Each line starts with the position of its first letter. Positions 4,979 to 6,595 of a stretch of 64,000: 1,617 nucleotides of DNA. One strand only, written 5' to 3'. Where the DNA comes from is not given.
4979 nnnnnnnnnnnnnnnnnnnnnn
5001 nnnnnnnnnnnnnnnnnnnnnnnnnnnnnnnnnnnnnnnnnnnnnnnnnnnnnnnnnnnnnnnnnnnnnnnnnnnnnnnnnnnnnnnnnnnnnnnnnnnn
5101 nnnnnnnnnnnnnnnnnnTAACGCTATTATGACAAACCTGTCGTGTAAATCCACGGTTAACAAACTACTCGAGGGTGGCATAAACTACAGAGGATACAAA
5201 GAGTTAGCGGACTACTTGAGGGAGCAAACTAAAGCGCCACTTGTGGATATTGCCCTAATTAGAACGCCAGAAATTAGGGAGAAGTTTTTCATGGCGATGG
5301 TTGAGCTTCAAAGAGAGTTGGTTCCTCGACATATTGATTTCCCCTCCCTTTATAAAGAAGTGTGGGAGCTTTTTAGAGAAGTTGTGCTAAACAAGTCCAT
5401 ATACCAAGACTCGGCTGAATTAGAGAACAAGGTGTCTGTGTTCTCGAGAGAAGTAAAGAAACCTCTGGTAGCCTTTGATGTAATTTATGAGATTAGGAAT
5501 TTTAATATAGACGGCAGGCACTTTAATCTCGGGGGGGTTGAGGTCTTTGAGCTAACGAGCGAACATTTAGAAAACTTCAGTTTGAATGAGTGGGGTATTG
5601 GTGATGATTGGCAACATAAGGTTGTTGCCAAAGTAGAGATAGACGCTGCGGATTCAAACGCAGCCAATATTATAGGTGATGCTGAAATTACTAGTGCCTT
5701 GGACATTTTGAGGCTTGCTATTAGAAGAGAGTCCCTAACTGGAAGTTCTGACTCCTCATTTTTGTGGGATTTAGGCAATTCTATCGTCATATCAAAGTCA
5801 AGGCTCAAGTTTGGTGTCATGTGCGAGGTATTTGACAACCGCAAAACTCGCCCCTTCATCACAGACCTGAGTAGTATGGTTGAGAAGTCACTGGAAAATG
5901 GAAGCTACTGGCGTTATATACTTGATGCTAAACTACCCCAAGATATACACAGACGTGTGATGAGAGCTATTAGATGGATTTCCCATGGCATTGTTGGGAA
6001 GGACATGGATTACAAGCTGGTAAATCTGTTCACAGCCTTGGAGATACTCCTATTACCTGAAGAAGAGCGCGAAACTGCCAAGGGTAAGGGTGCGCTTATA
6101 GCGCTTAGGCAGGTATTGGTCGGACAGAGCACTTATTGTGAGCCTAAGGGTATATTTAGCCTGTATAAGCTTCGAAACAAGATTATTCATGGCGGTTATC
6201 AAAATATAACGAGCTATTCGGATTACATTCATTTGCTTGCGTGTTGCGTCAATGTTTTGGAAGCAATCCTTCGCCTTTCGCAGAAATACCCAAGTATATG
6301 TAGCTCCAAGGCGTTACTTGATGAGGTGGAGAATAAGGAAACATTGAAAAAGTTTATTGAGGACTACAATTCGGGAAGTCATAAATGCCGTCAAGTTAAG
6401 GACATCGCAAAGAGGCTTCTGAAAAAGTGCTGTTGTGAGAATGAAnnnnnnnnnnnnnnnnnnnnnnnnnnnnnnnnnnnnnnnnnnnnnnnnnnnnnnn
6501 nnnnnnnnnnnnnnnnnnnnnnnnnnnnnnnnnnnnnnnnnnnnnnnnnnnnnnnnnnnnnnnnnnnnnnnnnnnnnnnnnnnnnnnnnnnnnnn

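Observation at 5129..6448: Isolated AT-rich gene between radA and ispD with a HEPN-like R-x4-H C-terminal domain: candidate single-gene defence or abortive-infection module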

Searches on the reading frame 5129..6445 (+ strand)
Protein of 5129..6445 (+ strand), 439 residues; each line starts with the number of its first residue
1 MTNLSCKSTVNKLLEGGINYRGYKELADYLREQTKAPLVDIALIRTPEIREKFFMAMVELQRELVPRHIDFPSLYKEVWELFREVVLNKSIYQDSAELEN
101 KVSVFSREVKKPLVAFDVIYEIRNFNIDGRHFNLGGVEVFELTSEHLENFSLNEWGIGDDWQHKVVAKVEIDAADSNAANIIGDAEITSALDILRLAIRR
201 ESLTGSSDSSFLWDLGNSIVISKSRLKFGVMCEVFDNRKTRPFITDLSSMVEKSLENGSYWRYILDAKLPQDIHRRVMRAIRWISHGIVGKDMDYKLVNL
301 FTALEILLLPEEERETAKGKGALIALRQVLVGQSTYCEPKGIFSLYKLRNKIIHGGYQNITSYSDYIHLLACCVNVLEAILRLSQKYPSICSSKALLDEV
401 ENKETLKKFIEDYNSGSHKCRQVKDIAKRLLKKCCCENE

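Call 3: search_protein_families(library=pfam, proteins=[window:5129-6445:+], max_evalue=10)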
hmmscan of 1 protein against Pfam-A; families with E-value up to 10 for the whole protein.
window:5129-6445:+ (439 aa): 1 family
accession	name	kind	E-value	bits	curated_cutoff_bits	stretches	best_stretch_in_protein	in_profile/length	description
PF18735.6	HEPN_RiboL-PSP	-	0.00034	21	28.4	1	340-380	144-185/191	RiboL-PSP-HEPN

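Call 4: search_protein_families(library=padloc, proteins=[window:5129-6445:+], max_evalue=10)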
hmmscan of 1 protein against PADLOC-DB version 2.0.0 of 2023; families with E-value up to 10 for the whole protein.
window:5129-6445:+ (439 aa): 0 families

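Call 5: search_protein_families(library=ncbifam, proteins=[window:5129-6445:+], max_evalue=10)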
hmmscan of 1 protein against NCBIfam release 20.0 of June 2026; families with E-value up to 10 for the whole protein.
window:5129-6445:+ (439 aa): 0 families

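Call 6: search_protein_families(library=phrogs, proteins=[window:5129-6445:+], max_evalue=10)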
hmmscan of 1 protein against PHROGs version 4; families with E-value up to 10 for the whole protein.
window:5129-6445:+ (439 aa): 1 family
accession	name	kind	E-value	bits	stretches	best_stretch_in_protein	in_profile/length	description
phrog_1115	-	unknown function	0.042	14.7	1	265-304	26-65/67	-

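Call 7: search_solved_structures(query=window:5129-6445:+, max_evalue=10, show_alignments=2)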
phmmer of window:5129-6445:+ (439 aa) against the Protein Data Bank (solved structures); distinct sequences matched with E-value up to 10: 2.
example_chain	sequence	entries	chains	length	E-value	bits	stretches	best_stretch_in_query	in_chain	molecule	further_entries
6jeq_A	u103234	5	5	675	2.1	10.7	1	106-183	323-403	Pulullanase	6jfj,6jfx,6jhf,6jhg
6jhi_A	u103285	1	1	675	2.1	10.7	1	106-183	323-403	Pulullanase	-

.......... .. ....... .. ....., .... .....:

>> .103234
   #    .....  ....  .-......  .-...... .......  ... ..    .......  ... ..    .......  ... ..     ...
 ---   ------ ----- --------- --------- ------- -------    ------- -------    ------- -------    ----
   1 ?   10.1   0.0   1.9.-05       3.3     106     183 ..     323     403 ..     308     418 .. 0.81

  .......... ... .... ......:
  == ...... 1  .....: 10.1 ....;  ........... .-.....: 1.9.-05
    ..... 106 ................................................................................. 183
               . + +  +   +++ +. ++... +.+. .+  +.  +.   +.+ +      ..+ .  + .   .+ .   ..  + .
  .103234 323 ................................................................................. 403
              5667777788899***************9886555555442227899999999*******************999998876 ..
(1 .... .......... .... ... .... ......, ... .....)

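Call 8: find_homologous_proteins(query=window:5129-6445:+, max_evalue=0.001)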
Query window:5129-6445:+ (439 aa): 41 proteins with E <= 0.001 among 8000 candidates.
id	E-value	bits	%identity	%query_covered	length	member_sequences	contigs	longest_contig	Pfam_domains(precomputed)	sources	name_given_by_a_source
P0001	1.7e-292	988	100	100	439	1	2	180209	-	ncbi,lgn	-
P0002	2.5e-149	516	56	99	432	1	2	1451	-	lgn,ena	-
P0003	2.1e-147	510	56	99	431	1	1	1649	-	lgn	-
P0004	7.6e-145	501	55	99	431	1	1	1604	-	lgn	-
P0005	2.3e-144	500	56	97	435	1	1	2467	-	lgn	-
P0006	4.6e-143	496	55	97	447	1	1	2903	-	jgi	jgi:hypothetical protein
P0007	6.2e-142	492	54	99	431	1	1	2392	-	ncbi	-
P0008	2.2e-139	484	54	99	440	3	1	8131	-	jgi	jgi:hypothetical protein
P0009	8.0e-139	482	52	99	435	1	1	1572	-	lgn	-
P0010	2.6e-138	480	53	99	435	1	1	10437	-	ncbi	-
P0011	9.4e-133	462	50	99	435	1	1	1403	-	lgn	-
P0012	2.4e-131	457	52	97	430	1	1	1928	-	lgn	-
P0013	2.5e-130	454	55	90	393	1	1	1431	-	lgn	-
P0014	1.6e-128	448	50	99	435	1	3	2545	-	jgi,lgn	-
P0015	1.3e-125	438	49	97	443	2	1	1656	-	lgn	-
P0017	1.1e-123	432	55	84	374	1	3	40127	-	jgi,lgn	-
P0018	8.7e-123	429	55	84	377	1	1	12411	-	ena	-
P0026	3.3e-108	381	45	99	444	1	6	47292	-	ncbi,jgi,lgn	-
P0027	5.4e-107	377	45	97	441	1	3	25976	-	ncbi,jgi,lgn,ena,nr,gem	ncbi:MAG: hypothetical protein D4S01_00230 [Dehalococcoidia bacterium]|nr:MAG: hypothetical protein 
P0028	1.4e-104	369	45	98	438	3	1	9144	-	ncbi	-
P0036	2.5e-90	322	40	97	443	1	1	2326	-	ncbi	-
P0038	7.2e-85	304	42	85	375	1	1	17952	-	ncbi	-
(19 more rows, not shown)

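Call 12: find_encoding_contigs(protein=P0026, flank=8000, max_places=4)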
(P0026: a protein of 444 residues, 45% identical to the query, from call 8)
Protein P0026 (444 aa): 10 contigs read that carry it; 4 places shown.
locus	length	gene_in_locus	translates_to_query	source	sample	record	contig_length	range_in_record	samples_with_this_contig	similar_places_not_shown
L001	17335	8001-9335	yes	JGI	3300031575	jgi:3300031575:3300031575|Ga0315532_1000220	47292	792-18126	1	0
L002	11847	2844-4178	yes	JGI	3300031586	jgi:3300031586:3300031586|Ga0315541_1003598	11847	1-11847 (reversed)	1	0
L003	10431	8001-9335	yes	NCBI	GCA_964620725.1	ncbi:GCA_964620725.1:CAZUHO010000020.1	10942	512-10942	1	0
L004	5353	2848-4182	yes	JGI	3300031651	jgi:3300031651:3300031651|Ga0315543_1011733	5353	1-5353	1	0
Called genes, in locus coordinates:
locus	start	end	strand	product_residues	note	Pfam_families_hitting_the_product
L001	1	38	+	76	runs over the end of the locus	PF14076:DUF4258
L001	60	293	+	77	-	PF10049:DUF2283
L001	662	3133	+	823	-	PF02861:Clp_N, PF00004:AAA, PF23569:NBD_SMAX1 (weak), PF17871:AAA_lid_9, PF07724:AAA_2, PF07728:AAA_5, PF00004:AAA, PF10431:ClpB_D2-small, +5 more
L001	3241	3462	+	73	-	PF03793:PASTA (faint), PF13375:RnfC_N (weak), PF25973:BSH_CzcB (faint), PF00364:Biotin_lipoyl, PF01597:GCV_H (weak), PF25917:BSH_RND, PF25919:BSH_CusB (faint), PF25997:BSH_YhbJ, +1 more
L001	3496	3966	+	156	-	PF00582:Usp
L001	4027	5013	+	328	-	PF03741:TerC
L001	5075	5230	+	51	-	-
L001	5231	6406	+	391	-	PF03977:OAD_beta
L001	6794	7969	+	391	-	PF03796:DnaB_C (weak), PF06745:ATPase (weak), PF13481:AAA_25, PF13541:ChlI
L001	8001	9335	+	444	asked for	-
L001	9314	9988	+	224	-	PF01128:IspD, PF12804:NTP_transf_3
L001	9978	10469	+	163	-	PF02542:YgbB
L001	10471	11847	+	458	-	PF01406:tRNA-synt_1e, PF01921:tRNA-synt_1f (faint), PF09334:tRNA-synt_1g, PF00133:tRNA-synt_1, PF09190:DALR_2, PF23493:CysS_C (weak)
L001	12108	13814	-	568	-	PF02310:B12-binding, PF04055:Radical_SAM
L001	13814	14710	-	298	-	PF01040:UbiA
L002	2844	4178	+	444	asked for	-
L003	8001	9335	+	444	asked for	-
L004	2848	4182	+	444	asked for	-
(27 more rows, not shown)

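Call 13: find_encoding_contigs(protein=P0017, flank=8000, max_places=3)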
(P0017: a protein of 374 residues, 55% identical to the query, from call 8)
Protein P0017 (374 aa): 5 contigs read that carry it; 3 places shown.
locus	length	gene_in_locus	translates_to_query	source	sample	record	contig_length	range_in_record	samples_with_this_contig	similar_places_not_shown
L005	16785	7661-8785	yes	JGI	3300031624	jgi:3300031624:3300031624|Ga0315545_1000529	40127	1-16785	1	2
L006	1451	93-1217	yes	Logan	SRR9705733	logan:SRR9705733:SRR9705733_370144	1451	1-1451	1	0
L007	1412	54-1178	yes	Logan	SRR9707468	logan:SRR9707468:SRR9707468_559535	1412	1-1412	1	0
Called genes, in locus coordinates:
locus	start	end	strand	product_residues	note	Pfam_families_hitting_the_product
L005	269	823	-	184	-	-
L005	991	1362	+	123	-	-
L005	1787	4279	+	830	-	PF02861:Clp_N, PF05621:TniB (weak), PF00004:AAA, PF17871:AAA_lid_9, PF07724:AAA_2, PF00004:AAA, PF07728:AAA_5, PF10431:ClpB_D2-small, +5 more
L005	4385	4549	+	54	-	PF04277:OAD_gamma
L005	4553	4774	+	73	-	PF01597:GCV_H (weak), PF13375:RnfC_N (weak), PF25917:BSH_RND, PF25973:BSH_CzcB (faint), PF00364:Biotin_lipoyl, PF25919:BSH_CusB (faint), PF25997:BSH_YhbJ, PF25984:BSH_YknX (weak)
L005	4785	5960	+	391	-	PF03977:OAD_beta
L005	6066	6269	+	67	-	-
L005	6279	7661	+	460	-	PF18073:Zn_ribbon_LapB, PF13481:AAA_25, PF00154:RecA_N (weak), PF03796:DnaB_C (weak), PF06745:ATPase, PF13541:ChlI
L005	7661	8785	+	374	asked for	-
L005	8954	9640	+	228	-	PF01128:IspD, PF02348:CTP_transf_3 (faint), PF12804:NTP_transf_3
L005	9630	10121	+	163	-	PF02542:YgbB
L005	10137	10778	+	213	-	PF06426:SATase_N (weak), PF25087:GMPPB_C (faint), PF00132:Hexapep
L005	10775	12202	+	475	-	PF01406:tRNA-synt_1e, PF01921:tRNA-synt_1f (faint), PF09334:tRNA-synt_1g, PF00133:tRNA-synt_1, PF09190:DALR_2, PF23493:CysS_C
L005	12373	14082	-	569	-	PF02310:B12-binding, PF04055:Radical_SAM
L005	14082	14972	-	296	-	PF01040:UbiA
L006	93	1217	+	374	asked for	-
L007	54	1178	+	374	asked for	-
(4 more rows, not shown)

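Call 15: predict_structure(alignment_id=A1)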
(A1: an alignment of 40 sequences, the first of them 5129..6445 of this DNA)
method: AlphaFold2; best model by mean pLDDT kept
length: 439 residues; sequences in the alignment: 40
mean_pLDDT: 86.3   pTM: 0.82
mean pLDDT of the five models: 86.3, 85.6, 85.2, 85.1, 84.9
residues with pLDDT >= 90: 247; 70-90: 141; 50-70: 40; < 50: 11
segments of 3 or more residues with pLDDT < 50: 238-241, 334-336
pLDDT, mean of each block of 10 residues (from residue 1): 85 96 94 89 91 96 93 95 97 95 94 92 85 91 85 70 91 91 94 90 69 87 65 55 66 77 86 93 93 90 93 72 92 68 90 76 87 91 92 92 93 88 93 72
secondary structure, 60 per line:
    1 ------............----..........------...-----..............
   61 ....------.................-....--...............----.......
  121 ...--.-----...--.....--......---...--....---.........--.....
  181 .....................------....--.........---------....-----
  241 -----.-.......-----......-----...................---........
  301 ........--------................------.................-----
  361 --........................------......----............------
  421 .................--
elements in order: H7-18 H23-32 H47-64 H71-87 H89-92 H95-109 E114-123 E132-134 E137-141 H144-149 H158-161 E165-173 H176-201 H208-211 E214-222 E232-235 H248-254 H260-265 H271-289 H293-308 H317-332 H339-355 H363-386 H393-398 H403-414 H421-437

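Call 17: find_encoding_contigs(protein=P0027, flank=8000, max_places=3)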
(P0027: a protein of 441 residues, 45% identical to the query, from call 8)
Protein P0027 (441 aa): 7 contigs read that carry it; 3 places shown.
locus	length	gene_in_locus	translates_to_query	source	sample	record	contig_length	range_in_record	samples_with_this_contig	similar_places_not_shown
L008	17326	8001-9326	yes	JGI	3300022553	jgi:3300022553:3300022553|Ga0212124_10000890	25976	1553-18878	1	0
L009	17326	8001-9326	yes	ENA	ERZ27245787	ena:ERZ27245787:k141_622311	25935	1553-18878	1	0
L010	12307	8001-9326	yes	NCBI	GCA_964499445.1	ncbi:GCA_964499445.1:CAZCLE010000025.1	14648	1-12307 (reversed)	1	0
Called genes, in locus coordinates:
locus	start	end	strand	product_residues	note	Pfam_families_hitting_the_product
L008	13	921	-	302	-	-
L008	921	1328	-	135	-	PF13560:HTH_31 (weak), PF01381:HTH_3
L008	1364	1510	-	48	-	-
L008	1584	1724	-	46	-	-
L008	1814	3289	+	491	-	PF00890:FAD_binding_2 (faint), PF01134:GIDA (faint), PF01266:DAO (faint), PF03486:HI0933_like (faint), PF07992:Pyr_redox_2 (faint), PF13738:Pyr_redox_3 (faint), PF21688:FAD-depend_C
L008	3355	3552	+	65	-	PF01165:Ribosomal_S21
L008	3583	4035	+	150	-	PF09424:YqeY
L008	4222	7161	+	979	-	PF02700:PurS, PF18072:FGAR-AT_linker, PF00586:AIRS, PF02769:AIRS_C, PF00586:AIRS (weak), PF02769:AIRS_C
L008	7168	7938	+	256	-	PF13507:GATase_5, PF01965:DJ-1_PfpI (faint)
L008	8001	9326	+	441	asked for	-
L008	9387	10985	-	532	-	PF19864:Radical_SAM_N2, PF04055:Radical_SAM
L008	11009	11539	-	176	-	PF01936:NYN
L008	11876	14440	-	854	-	PF00317:Ribonuc_red_lgN, PF02867:Ribonuc_red_lgC, PF12637:TSCPD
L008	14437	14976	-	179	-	PF22811:Zn_ribbon_NrdR, PF03477:ATP-cone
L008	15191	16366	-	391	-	PF00091:Tubulin, PF21011:CetZ_C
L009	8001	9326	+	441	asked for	-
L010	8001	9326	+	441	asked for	-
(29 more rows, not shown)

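Call 18: find_encoding_contigs(protein=P0038, flank=8000, max_places=2)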
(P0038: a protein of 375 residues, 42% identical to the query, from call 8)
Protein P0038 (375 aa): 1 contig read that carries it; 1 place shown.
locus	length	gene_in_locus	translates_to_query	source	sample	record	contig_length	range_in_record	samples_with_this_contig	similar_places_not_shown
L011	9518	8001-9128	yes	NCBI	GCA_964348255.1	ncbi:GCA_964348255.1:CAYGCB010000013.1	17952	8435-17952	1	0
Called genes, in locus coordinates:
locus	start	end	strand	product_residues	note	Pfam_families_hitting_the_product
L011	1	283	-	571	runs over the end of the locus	-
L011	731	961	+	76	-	PF12728:HTH_17, PF00376:MerR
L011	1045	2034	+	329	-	-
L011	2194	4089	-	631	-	-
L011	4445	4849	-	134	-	PF27232:MJ1433_C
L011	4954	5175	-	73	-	-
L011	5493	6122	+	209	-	PF06559:DCD_N (weak), PF22769:DCD, PF00692:dUTPase (weak)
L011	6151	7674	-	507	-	PF04208:MtrA (weak), PF00303:Thymidylat_synt, PF14251:PterinBD-DUF4346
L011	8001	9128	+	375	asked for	-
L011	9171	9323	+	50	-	-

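Call 19: fold_search(model_id=the predicted structure, library=pdb)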
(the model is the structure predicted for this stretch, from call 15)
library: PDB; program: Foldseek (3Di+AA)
matches with E <= 10: 150; with E <= 0.001: 0
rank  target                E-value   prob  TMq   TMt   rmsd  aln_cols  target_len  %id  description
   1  5suj_B                1.0e-01  0.08  0.09  0.10  30.4       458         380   11  Crystal structure of uncharacterized protein LPG2148 from Legionella pneumophila (released 2016-08-17)
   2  6lp2_A                1.4e-01  0.06  0.09  0.10  30.5       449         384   11  Structure of Lpg2148/UBE2N-Ub complex (released 2021-01-13)
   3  6jky_D                1.6e-01  0.05  0.09  0.09  28.7       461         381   11  Crystal structure of MvcA-UBE2N-Ub complex from Legionella pneumophila (released 2019-12-18)
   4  6k11_B                1.6e-01  0.05  0.08  0.09  30.6       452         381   10  Crystal structure of MvcA from Legionella pneumophila (released 2019-12-18)
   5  5tsc_A                1.9e-01  0.04  0.08  0.09  29.8       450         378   11  The crystal structure of Lpg2147 from Legionella pneumophila (released 2016-11-23)
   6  6jky_A                1.9e-01  0.04  0.08  0.09  27.9       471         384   12  Crystal structure of MvcA-UBE2N-Ub complex from Legionella pneumophila (released 2019-12-18)
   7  6kg6_B                2.3e-01  0.04  0.09  0.10  30.2       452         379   12  Crystal structure of MavC/UBE2N-Ub complex (released 2020-04-01)
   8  6k3b_A                2.4e-01  0.04  0.08  0.09  28.9       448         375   11  Crystal structure of Lpg2147-Lpg2149 complex (released 2020-04-01)
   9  5suj_A                2.5e-01  0.04  0.09  0.09  29.1       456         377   11  Crystal structure of uncharacterized protein LPG2148 from Legionella pneumophila (released 2016-08-17)
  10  6k11_A                3.3e-01  0.04  0.08  0.09  29.9       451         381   12  Crystal structure of MvcA from Legionella pneumophila (released 2019-12-18)
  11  6p5b_A                3.6e-01  0.04  0.09  0.10  30.0       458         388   11  Crystal Structure of MavC in Complex with Ub-UbE2N (released 2020-05-27)
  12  9l7c_B                3.9e-01  0.10  0.14  0.08  26.7       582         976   10  Type III-B CRISPR-Cas effector from Archaeoglobus fulgidus (Form 1) (released 2025-12-31)
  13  9fcj_D                4.9e-01  0.10  0.08  0.10  17.5       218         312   11  USP1 bound to ML323 and ubiquitin conjugated to FANCD2 (ordered subset, focused refinement) (released 2024-09-04)
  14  8wpl_A                4.9e-01  0.06  0.11  0.08  29.1       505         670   10  Cryo-EM structure of the human TRPC1/C4 heteromer (released 2024-10-16)
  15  7bxg_A                5.8e-01  0.02  0.08  0.08  29.6       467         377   11  MavC-UBE2N-Ub complex (released 2020-05-20)
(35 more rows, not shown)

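Call 20: find_encoding_contigs(protein=P0018, flank=8000, max_places=2)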
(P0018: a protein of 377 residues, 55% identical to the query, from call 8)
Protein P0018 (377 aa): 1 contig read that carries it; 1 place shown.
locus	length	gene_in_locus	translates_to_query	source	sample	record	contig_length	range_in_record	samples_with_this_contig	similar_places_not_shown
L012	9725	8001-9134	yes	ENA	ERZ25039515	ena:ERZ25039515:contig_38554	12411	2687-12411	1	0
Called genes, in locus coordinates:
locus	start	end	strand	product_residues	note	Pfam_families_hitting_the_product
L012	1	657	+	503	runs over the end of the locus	PF02861:Clp_N, PF13401:AAA_22 (faint), PF05621:TniB (faint), PF13191:AAA_16 (weak), PF23569:NBD_SMAX1 (weak), PF00004:AAA, PF17871:AAA_lid_9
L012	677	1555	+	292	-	PF00158:Sigma54_activat (faint), PF07724:AAA_2, PF13401:AAA_22 (faint), PF00004:AAA, PF07728:AAA_5, PF10431:ClpB_D2-small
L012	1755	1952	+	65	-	PF25917:BSH_RND (weak), PF00364:Biotin_lipoyl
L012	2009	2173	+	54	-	-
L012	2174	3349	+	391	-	PF03977:OAD_beta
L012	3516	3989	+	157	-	PF00582:Usp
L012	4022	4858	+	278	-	PF03741:TerC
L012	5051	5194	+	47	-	PF04277:OAD_gamma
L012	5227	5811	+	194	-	PF03977:OAD_beta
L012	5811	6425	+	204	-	PF03977:OAD_beta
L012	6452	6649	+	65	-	PF18073:Zn_ribbon_LapB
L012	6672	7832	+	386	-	PF03796:DnaB_C (weak), PF06745:ATPase (weak), PF13481:AAA_25, PF05362:Lon_C (faint), PF13541:ChlI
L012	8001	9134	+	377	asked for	-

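Call 21: find_encoding_contigs(protein=P0010, flank=8000, max_places=2)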
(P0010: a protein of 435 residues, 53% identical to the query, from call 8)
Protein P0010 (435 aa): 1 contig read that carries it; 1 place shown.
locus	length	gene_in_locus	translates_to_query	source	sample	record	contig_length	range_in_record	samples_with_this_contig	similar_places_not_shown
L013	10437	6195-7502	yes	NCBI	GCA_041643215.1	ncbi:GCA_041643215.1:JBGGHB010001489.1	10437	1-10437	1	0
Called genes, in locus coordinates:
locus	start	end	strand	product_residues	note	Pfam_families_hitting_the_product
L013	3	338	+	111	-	?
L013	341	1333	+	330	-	PF00005:ABC_tran, PF08352:oligo_HPY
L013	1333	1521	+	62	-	-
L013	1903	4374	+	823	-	PF02861:Clp_N, PF02861:Clp_N, PF00004:AAA, PF23569:NBD_SMAX1 (weak), PF17871:AAA_lid_9, PF07724:AAA_2, PF07728:AAA_5, PF10431:ClpB_D2-small, +7 more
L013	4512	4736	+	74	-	PF25917:BSH_RND, PF25919:BSH_CusB (faint), PF25973:BSH_CzcB (faint), PF25984:BSH_YknX (faint), PF25997:BSH_YhbJ (weak), PF00364:Biotin_lipoyl, PF01597:GCV_H (weak)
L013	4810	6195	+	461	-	PF18073:Zn_ribbon_LapB, PF13481:AAA_25, PF03796:DnaB_C (weak), PF06745:ATPase (weak), PF05362:Lon_C, PF13541:ChlI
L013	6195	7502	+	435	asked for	-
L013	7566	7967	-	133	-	PF14489:QueF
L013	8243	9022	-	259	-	PF12697:Abhydrolase_6, PF00561:Abhydrolase_1, PF12146:Hydrolase_4 (faint)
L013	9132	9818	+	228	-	PF01128:IspD, PF12804:NTP_transf_3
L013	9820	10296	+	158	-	PF02542:YgbB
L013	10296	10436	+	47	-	?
